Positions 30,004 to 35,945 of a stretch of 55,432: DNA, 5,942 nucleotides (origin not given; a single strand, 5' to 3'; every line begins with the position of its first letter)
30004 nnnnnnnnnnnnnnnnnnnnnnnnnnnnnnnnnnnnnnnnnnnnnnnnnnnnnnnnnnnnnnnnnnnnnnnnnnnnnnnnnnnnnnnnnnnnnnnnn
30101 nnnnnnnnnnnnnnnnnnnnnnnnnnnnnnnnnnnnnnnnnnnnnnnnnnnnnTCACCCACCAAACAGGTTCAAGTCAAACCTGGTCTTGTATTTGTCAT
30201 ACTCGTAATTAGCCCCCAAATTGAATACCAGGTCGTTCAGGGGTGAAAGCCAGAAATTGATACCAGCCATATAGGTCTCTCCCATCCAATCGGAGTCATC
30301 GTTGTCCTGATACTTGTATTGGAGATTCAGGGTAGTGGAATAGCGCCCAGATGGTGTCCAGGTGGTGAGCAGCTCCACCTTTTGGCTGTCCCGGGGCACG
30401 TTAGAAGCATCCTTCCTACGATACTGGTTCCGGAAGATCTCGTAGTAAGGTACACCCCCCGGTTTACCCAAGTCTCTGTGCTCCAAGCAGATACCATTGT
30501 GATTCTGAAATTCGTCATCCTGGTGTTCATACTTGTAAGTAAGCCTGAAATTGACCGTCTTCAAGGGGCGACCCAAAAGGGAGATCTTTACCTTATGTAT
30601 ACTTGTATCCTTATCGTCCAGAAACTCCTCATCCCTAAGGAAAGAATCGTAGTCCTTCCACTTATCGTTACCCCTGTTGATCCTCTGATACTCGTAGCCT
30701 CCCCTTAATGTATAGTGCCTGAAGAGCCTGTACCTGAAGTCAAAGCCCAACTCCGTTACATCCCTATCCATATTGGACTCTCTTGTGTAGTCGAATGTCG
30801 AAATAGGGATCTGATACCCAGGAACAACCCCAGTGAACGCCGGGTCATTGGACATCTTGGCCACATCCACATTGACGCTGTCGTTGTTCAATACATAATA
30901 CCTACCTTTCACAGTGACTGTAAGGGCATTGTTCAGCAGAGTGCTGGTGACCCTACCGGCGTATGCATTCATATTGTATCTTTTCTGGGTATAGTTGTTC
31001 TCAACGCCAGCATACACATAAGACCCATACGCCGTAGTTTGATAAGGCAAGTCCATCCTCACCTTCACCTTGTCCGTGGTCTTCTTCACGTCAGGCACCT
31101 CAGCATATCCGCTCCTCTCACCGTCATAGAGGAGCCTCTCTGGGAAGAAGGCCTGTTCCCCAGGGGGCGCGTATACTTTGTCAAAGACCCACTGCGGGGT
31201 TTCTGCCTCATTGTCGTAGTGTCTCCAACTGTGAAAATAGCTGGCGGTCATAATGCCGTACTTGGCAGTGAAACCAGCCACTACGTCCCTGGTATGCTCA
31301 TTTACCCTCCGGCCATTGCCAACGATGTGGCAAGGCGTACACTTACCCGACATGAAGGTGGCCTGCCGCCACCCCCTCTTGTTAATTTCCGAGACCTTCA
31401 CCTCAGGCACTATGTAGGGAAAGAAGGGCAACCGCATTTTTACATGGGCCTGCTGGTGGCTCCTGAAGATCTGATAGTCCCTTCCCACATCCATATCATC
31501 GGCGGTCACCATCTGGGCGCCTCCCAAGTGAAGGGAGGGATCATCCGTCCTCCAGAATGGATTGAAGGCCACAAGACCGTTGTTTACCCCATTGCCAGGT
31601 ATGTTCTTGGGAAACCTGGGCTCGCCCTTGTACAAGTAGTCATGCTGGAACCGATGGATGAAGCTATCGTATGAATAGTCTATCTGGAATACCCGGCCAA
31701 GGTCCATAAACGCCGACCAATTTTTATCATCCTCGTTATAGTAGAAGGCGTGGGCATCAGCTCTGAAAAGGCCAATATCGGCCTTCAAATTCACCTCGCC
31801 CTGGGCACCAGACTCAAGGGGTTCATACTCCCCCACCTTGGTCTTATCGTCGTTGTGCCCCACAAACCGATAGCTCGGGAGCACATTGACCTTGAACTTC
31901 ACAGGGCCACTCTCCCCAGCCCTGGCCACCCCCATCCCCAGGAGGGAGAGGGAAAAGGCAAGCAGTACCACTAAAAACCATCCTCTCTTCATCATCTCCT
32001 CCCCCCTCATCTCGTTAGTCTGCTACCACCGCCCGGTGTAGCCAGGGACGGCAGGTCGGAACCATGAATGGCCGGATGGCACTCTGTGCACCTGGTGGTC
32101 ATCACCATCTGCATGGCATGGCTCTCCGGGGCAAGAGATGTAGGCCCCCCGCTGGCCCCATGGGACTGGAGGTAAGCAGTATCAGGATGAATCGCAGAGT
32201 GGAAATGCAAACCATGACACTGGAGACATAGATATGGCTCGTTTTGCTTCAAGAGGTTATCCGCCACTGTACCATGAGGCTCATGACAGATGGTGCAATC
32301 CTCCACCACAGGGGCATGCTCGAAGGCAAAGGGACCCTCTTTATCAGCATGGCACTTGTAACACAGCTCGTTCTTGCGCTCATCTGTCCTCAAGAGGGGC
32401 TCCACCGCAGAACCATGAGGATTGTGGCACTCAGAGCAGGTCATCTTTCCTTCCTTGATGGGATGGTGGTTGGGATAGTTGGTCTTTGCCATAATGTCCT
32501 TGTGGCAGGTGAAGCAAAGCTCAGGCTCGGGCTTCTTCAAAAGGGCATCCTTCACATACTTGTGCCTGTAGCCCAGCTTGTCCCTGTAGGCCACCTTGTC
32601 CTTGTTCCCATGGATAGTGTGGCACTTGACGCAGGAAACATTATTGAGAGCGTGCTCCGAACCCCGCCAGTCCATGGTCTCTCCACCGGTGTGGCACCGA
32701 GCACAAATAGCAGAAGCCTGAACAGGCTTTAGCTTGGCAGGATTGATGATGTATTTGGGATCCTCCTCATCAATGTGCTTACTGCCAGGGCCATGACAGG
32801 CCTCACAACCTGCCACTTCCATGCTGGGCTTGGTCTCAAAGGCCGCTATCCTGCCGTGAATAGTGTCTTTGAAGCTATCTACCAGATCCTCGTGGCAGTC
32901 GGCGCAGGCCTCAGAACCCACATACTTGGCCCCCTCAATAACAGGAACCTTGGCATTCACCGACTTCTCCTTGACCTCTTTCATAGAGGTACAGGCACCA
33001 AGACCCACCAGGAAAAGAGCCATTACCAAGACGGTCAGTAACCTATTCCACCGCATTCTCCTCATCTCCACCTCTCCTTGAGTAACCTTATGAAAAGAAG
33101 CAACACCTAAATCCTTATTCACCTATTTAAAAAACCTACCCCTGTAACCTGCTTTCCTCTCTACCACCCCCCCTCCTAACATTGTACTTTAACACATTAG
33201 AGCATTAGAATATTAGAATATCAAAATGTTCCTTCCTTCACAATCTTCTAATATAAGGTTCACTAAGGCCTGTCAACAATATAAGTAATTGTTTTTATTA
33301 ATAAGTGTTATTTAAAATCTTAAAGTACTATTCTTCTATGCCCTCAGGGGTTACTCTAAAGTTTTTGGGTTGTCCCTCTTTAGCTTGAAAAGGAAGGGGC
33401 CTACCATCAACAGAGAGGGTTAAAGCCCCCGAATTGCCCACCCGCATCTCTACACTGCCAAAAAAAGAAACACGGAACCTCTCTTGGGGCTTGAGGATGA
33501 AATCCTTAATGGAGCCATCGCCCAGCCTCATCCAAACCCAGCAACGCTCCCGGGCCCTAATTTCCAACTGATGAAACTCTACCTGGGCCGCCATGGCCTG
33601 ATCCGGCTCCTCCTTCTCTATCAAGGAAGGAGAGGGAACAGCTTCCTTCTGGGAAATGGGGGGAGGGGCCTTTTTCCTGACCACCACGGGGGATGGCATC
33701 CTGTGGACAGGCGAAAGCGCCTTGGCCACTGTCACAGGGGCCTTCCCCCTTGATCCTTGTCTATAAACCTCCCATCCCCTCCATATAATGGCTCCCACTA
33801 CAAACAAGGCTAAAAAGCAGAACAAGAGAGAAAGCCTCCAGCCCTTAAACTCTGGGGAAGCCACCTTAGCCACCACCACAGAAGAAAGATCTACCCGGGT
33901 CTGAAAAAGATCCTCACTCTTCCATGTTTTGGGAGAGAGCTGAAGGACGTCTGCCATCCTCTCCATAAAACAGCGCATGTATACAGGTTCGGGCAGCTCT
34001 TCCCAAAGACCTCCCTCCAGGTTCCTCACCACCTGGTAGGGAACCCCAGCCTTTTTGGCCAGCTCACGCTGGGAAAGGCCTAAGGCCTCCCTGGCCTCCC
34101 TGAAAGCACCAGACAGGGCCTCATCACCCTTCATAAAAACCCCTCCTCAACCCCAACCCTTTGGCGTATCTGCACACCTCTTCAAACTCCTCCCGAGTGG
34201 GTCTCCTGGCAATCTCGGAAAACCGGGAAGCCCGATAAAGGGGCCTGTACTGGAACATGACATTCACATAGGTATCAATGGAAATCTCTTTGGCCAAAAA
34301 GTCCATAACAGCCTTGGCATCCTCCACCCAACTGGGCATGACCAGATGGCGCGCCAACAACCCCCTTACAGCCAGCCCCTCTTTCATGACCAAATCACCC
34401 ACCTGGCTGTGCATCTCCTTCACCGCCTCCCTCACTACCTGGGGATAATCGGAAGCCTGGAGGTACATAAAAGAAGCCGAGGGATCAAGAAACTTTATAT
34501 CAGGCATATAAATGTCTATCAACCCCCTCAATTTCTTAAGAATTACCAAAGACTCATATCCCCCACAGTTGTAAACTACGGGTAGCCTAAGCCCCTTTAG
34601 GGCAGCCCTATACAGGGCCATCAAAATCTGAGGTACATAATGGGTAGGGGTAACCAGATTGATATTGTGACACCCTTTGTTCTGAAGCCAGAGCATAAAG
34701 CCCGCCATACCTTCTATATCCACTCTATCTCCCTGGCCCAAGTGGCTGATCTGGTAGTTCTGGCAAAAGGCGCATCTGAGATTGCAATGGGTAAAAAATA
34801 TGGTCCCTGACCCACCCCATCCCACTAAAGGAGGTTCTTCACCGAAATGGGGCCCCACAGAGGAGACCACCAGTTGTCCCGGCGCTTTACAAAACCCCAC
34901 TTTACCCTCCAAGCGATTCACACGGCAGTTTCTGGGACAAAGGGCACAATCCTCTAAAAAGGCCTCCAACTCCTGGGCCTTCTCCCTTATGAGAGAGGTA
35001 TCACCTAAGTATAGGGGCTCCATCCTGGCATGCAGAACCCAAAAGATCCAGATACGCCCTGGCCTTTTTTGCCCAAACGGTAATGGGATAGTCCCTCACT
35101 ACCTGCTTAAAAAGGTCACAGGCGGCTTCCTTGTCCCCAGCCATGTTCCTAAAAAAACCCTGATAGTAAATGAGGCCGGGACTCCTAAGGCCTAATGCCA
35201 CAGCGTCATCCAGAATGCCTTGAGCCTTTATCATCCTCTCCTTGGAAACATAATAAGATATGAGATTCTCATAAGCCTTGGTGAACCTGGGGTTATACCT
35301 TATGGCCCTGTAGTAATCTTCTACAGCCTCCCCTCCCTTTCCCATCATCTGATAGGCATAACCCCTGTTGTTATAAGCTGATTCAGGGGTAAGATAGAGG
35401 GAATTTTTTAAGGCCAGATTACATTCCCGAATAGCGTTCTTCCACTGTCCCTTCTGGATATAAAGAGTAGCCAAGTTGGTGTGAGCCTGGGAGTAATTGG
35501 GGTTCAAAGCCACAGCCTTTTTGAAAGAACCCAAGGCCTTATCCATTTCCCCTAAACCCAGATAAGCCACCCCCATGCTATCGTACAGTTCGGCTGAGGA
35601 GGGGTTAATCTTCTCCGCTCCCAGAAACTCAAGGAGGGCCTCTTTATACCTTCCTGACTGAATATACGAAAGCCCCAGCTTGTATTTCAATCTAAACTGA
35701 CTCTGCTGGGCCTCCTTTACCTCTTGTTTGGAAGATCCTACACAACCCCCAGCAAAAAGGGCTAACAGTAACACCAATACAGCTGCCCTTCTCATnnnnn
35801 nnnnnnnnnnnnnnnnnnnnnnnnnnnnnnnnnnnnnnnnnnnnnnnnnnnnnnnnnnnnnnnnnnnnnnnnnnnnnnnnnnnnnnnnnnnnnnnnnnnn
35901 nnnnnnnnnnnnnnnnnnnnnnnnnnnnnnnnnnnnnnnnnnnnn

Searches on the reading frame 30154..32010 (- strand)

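Call 8: search_protein_families(library=pfam, proteins=[window:30154-32010:-])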
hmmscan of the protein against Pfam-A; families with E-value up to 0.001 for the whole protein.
window:30154-32010:- (618 aa): 1 family
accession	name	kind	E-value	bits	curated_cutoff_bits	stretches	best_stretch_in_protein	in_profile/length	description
PF11854.14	MtrB_PioB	-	8.5e-05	21.8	23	0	356-577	287-463/635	Putative outer membrane beta-barrel porin, MtrB/PioB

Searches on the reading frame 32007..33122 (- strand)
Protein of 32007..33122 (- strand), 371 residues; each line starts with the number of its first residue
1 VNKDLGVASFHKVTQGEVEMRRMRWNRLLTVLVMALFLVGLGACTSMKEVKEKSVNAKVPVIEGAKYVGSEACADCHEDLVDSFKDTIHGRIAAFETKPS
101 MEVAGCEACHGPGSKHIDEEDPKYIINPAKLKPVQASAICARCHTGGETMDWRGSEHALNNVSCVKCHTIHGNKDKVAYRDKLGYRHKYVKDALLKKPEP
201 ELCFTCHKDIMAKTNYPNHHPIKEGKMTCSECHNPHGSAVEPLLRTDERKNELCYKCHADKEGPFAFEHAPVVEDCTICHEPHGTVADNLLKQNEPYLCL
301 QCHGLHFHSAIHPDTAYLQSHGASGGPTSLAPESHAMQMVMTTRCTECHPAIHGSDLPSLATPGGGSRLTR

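Call 8: search_protein_families(library=pfam, proteins=[window:32007-33122:-])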
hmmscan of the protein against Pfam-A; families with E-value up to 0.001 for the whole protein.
window:32007-33122:- (371 aa): 6 families
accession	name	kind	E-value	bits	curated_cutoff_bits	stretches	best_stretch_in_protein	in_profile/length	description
PF09699.15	Paired_CXXCH_1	-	3.7e-36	123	20.6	3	219-262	1-40/41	Doubled CXXCH motif (Paired_CXXCH_1)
PF14522.11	Cytochrome_C7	-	3.1e-14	53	24.8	2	71-145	14-67/67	Cytochrome c7 and related cytochrome c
PF14537.11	Cytochrom_c3_2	-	2.2e-12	47.7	25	1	157-258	2-78/79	Cytochrome c3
PF22113.1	Mtrc-MtrF_II-IV_dom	-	6.9e-12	45.7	30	1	69-116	119-170/176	Outer membrane cytochrome MtrC/MtrF-like, domains II/IV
PF22678.1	Cytochrom_c_NrfB-like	-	3.6e-10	40.6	27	1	106-179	1-76/89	Cytochrome c-type protein NrfB-like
PF13435.11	Cytochrome_C554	-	1.9e-05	25.9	20.8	0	45-111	23-84/84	Cytochrome c554 and c-prime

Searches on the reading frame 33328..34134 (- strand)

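Call 8: search_protein_families(library=pfam, proteins=[window:33328-34134:-])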
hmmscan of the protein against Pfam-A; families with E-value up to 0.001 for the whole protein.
window:33328-34134:- (268 aa): 4 families
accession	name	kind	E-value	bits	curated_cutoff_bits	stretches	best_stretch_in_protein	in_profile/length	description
PF13413.12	HTH_25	-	4.2e-13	49.4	24.6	1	11-69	2-60/62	Helix-turn-helix domain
PF13464.11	RodZ_C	-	5.7e-09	36.2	23.9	1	191-259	1-71/72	RodZ C-terminal domain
PF01381.28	HTH_3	-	2.1e-07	31.3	23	1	12-40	2-30/55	Helix-turn-helix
PF13560.12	HTH_31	-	1e-05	26.2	27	1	7-68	2-58/64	Helix-turn-helix domain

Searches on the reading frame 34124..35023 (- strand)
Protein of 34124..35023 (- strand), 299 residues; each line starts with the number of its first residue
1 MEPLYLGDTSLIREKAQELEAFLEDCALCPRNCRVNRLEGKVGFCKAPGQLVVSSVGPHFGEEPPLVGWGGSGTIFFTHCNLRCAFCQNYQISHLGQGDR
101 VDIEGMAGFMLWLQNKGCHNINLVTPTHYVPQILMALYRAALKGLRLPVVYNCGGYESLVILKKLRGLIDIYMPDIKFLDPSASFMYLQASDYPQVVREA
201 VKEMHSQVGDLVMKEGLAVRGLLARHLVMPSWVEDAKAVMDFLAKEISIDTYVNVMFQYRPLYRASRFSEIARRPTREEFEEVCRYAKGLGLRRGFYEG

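Call 8: search_protein_families(library=pfam, proteins=[window:34124-35023:-])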
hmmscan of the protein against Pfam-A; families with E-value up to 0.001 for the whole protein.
window:34124-35023:- (299 aa): 1 family
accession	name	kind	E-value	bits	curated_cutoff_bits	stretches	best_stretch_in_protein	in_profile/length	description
PF04055.27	Radical_SAM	-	2.2e-08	34.9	29.5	1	75-204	2-136/166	Radical SAM superfamily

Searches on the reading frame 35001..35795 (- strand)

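Call 8: search_protein_families(library=pfam, proteins=[window:35001-35795:-])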
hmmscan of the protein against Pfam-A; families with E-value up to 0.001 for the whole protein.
window:35001-35795:- (264 aa): 18 families
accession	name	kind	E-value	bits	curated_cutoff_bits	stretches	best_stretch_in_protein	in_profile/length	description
PF00515.34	TPR_1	-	2.3e-23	81.4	27.8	2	140-171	3-34/34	Tetratricopeptide repeat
PF07719.23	TPR_2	-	7.4e-22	76.1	27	1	68-101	1-34/34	Tetratricopeptide repeat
PF13414.12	TPR_11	-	4.8e-19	68.2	26.8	2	41-82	1-42/42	TPR repeat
PF13181.12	TPR_8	-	6.6e-17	60.6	25.7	1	68-101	1-34/34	Tetratricopeptide repeat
PF13432.12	TPR_16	-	2.1e-14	54.1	32.7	1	75-131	4-60/65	Tetratricopeptide repeat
PF13428.12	TPR_14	-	5.8e-14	51.7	23.5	0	69-111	2-44/44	Tetratricopeptide repeat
PF13431.12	TPR_17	-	2.8e-13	49.4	24.4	1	91-122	2-33/34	Tetratricopeptide repeat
PF14559.12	TPR_19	-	7.1e-13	49.1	25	1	79-128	2-51/68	Tetratricopeptide repeat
PF13424.12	TPR_12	-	3.7e-12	46.7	30.1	0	103-166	4-73/77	Tetratricopeptide repeat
PF13176.12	TPR_7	-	2.8e-10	39.9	27.9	0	104-123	1-20/36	Tetratricopeptide repeat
PF13174.12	TPR_6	-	1.4e-09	38.4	26.3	0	210-237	4-31/33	Tetratricopeptide repeat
PF13374.12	TPR_10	-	1.5e-08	34.9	27.5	0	139-166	3-30/42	Tetratricopeptide repeat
PF13371.12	TPR_9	-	7.9e-07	29.4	35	0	43-105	4-66/73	Tetratricopeptide repeat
PF13429.12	TPR_15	-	3.4e-06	27.1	26.2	0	44-130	190-276/280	Tetratricopeptide repeat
PF14561.12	TPR_20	-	1.7e-05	25.5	25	0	87-161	7-81/90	Tetratricopeptide repeat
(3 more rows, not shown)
